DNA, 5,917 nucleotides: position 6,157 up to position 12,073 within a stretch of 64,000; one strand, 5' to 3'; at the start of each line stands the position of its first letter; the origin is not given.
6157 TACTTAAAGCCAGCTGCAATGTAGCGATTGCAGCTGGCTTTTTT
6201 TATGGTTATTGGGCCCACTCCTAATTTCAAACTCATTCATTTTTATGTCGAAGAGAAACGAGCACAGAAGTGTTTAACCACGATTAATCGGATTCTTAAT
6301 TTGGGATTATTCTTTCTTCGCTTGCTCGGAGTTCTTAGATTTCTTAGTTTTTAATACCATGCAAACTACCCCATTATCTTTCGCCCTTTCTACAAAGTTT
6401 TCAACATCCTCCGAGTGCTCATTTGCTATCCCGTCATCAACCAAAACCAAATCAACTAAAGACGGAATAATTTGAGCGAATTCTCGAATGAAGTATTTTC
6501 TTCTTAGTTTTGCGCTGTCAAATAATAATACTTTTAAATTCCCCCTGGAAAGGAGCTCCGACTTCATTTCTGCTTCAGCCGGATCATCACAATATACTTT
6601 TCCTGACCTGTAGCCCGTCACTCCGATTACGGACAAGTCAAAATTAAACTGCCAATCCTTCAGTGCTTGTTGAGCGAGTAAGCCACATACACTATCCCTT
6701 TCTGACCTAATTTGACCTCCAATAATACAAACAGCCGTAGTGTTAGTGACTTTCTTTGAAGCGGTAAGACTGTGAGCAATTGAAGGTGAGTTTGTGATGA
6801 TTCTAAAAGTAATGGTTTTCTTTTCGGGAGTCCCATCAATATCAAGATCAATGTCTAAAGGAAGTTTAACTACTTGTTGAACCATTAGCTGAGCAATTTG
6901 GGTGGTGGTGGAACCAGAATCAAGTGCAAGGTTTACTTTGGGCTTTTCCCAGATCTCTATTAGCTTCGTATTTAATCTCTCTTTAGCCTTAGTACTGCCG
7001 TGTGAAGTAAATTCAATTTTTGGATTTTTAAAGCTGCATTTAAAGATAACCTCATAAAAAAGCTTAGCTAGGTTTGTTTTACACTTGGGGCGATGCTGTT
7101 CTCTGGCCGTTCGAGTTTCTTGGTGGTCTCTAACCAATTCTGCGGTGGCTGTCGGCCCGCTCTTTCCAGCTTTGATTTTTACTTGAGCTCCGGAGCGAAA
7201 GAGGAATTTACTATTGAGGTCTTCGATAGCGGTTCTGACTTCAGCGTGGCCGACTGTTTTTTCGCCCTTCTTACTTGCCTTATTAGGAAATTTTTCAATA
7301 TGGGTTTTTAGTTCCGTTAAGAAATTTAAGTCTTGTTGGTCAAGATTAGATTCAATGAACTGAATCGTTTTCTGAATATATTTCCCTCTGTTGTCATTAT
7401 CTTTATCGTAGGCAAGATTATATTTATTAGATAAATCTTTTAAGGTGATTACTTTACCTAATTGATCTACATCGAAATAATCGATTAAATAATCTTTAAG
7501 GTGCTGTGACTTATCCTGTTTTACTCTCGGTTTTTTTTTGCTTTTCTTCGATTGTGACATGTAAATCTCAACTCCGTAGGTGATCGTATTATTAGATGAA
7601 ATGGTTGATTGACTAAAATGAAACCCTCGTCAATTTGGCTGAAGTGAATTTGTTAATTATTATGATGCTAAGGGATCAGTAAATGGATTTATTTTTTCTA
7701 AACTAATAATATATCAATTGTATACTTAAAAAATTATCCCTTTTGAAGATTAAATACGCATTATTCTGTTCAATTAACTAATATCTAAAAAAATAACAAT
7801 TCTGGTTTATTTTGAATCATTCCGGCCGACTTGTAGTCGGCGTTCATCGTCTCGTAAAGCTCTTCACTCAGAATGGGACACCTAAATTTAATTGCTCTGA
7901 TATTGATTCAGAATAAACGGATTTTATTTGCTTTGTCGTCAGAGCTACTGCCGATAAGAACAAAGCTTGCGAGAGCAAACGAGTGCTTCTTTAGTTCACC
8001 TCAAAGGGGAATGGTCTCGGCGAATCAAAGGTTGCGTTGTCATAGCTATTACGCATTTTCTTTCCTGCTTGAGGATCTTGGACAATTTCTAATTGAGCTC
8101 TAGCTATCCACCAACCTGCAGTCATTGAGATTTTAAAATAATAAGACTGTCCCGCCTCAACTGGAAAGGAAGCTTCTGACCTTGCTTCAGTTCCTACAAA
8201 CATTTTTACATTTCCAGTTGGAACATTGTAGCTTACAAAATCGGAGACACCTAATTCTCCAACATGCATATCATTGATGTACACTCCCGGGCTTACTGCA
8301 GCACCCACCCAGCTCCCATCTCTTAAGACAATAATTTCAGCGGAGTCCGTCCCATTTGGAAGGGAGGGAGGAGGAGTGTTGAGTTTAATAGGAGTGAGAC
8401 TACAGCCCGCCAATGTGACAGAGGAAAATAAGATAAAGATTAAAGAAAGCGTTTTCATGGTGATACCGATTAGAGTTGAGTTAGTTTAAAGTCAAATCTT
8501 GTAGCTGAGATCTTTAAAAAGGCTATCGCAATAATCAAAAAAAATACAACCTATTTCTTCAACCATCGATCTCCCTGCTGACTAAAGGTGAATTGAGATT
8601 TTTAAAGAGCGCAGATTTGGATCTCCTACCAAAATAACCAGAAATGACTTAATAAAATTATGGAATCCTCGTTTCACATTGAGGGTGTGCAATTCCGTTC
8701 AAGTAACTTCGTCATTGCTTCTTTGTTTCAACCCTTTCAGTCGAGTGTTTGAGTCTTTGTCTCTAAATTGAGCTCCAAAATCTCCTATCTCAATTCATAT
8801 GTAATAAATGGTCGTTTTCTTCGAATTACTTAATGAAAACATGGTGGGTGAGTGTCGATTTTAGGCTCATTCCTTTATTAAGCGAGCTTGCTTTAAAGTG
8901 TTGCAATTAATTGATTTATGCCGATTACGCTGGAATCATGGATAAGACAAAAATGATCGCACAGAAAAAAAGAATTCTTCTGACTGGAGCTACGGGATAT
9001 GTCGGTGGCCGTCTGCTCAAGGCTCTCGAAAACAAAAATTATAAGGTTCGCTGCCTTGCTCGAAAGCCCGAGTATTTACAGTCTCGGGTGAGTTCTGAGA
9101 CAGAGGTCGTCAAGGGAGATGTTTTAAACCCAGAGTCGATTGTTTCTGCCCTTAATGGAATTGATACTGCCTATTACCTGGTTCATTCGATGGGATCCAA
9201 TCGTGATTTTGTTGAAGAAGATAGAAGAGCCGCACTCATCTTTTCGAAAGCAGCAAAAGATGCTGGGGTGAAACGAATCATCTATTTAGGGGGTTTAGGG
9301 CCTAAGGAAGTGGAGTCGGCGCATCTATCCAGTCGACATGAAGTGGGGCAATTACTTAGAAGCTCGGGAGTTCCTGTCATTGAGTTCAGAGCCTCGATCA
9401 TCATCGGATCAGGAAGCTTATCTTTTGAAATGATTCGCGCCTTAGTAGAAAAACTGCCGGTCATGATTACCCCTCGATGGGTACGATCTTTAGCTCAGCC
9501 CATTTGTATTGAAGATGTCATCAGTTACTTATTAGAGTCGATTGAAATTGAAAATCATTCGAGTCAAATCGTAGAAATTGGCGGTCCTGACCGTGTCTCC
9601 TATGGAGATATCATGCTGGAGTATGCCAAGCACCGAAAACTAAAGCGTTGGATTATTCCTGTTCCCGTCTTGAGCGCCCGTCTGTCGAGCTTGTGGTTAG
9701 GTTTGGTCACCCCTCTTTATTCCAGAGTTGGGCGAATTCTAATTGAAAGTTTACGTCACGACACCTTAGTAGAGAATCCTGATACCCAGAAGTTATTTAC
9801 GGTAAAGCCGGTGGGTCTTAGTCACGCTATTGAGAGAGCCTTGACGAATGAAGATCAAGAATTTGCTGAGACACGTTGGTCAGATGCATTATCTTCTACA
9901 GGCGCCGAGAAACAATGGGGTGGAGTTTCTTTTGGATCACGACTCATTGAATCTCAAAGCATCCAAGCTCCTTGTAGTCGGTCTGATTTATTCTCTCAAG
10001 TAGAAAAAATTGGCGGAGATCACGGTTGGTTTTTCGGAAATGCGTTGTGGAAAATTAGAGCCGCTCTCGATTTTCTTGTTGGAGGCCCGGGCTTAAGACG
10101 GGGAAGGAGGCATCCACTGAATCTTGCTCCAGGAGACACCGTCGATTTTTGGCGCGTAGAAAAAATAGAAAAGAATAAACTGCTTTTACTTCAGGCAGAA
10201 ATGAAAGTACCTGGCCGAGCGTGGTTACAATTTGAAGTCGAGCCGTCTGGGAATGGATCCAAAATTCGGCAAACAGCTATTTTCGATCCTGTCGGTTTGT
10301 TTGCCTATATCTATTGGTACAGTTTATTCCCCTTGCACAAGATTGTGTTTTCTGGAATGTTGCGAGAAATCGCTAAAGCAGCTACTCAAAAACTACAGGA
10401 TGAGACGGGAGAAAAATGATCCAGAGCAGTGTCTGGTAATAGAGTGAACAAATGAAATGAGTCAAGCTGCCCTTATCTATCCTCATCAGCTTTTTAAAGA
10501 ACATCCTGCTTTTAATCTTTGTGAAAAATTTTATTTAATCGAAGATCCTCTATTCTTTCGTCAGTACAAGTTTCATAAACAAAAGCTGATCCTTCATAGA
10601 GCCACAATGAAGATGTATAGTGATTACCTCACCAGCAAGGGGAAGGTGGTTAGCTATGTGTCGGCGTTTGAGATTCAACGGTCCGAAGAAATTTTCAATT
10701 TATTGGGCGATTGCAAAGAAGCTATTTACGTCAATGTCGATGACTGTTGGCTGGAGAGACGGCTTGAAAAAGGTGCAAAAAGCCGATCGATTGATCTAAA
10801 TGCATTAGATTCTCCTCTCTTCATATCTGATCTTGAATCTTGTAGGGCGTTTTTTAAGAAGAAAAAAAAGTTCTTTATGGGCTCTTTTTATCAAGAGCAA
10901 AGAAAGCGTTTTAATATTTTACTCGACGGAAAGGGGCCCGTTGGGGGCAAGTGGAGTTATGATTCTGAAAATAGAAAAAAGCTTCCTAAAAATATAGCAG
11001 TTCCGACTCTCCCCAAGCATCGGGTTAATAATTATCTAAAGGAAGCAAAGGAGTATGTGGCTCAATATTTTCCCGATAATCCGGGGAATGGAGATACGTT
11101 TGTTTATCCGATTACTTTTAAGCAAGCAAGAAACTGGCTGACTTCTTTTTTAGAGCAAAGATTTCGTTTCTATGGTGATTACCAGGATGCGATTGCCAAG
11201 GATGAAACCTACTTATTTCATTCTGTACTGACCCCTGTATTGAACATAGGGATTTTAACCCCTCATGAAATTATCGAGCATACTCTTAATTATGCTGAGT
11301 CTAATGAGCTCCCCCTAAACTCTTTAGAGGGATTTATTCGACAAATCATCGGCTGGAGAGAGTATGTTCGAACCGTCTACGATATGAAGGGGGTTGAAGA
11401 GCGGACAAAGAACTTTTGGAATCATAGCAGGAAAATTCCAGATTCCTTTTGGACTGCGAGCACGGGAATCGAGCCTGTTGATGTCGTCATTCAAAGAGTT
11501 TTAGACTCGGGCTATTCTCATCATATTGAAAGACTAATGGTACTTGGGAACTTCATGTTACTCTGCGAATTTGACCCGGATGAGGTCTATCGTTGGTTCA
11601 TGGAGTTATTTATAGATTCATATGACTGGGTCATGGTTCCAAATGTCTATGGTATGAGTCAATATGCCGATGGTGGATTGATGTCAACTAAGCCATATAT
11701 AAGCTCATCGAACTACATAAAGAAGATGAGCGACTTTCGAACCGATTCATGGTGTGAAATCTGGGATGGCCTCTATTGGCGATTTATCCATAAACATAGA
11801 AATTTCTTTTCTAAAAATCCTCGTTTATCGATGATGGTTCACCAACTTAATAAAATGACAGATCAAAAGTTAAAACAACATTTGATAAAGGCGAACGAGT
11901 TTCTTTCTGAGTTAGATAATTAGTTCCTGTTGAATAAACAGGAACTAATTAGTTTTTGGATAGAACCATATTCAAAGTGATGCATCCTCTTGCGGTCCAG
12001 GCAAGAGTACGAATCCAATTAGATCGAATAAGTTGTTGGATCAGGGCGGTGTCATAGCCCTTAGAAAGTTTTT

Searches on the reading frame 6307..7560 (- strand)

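Call 12: search_protein_families(library=pfam, max_evalue=0.001, proteins=[window:6307-7560:-])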
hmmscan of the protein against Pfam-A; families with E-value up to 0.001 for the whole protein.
window:6307-7560:- (417 aa): 1 family
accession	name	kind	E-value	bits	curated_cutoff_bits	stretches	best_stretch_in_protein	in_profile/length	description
PF00455.28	DeoRC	-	1e-18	68.2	31.8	1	251-359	43-146/160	DeoR C terminal sensor domain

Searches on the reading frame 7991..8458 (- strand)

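Call 86: search_protein_families(library=pfam, max_evalue=0.001, proteins=[window:7991-8458:-])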
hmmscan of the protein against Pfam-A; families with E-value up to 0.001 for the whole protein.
window:7991-8458:- (155 aa): 1 family
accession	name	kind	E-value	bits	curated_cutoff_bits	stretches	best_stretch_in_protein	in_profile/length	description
PF11008.14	DUF2846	-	8.7e-10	39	34.3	1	38-114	3-82/92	Protein of unknown function (DUF2846)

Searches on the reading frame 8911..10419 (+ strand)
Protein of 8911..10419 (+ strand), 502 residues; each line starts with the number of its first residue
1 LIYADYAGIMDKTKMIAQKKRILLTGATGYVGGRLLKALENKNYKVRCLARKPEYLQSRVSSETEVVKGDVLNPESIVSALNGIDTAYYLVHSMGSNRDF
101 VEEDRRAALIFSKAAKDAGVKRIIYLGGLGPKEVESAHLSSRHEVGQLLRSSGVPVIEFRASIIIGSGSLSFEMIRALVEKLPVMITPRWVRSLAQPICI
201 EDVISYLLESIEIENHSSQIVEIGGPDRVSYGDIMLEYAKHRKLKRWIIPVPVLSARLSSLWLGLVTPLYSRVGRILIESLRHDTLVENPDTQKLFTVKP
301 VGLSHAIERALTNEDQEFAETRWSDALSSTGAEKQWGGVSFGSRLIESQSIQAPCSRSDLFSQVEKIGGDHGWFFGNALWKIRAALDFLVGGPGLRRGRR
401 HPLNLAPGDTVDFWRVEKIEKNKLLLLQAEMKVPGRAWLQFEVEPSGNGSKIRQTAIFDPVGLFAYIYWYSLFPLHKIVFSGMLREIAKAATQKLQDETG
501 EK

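Call 12: search_protein_families(library=pfam, max_evalue=0.001, proteins=[window:8911-10419:+])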
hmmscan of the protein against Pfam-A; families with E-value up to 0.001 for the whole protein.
window:8911-10419:+ (502 aa): 5 families
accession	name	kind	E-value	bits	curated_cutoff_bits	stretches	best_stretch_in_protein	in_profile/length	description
PF11066.14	DUF2867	-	2e-31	109.7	27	1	343-483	5-142/142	Protein of unknown function (DUF2867)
PF05368.20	NmrA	-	1.5e-17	64.6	27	1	18-162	1-146/298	NmrA-like family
PF13460.12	NAD_binding_10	-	2.1e-17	64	27.2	1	26-137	1-108/184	NAD(P)H-binding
PF01370.27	Epimerase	-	1e-11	45.2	20.9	1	22-127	1-114/240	NAD dependent epimerase/dehydratase family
PF01073.25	3Beta_HSD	-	4.7e-05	23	22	1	24-125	2-113/280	3-beta hydroxysteroid dehydrogenase/isomerase family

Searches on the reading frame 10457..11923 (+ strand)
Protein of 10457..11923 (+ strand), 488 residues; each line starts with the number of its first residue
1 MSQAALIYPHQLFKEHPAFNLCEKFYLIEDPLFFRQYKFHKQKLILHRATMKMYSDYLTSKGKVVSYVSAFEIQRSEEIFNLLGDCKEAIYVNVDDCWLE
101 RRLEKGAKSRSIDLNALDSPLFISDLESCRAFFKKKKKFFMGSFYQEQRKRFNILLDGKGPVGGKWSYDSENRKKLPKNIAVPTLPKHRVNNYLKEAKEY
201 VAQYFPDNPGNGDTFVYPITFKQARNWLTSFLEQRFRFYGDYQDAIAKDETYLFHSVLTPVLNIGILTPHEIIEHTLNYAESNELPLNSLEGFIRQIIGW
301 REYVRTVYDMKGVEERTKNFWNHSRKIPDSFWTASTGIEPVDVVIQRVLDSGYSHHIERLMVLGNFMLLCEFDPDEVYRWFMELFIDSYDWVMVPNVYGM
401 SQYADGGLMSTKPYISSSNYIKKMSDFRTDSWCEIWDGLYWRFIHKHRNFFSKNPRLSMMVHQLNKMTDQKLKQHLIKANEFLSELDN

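Call 12: search_protein_families(library=pfam, max_evalue=0.001, proteins=[window:10457-11923:+])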
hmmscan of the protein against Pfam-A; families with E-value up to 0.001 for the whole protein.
window:10457-11923:+ (488 aa): 2 families
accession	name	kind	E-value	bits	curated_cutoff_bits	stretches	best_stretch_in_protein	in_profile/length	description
PF04244.19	DPRP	-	1.6e-53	182.3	22.1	1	6-217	2-224/224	Deoxyribodipyrimidine photo-lyase-related protein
PF03441.19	FAD_binding_7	-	0.00013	21.9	27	1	299-427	6-139/203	FAD binding domain of DNA photolyase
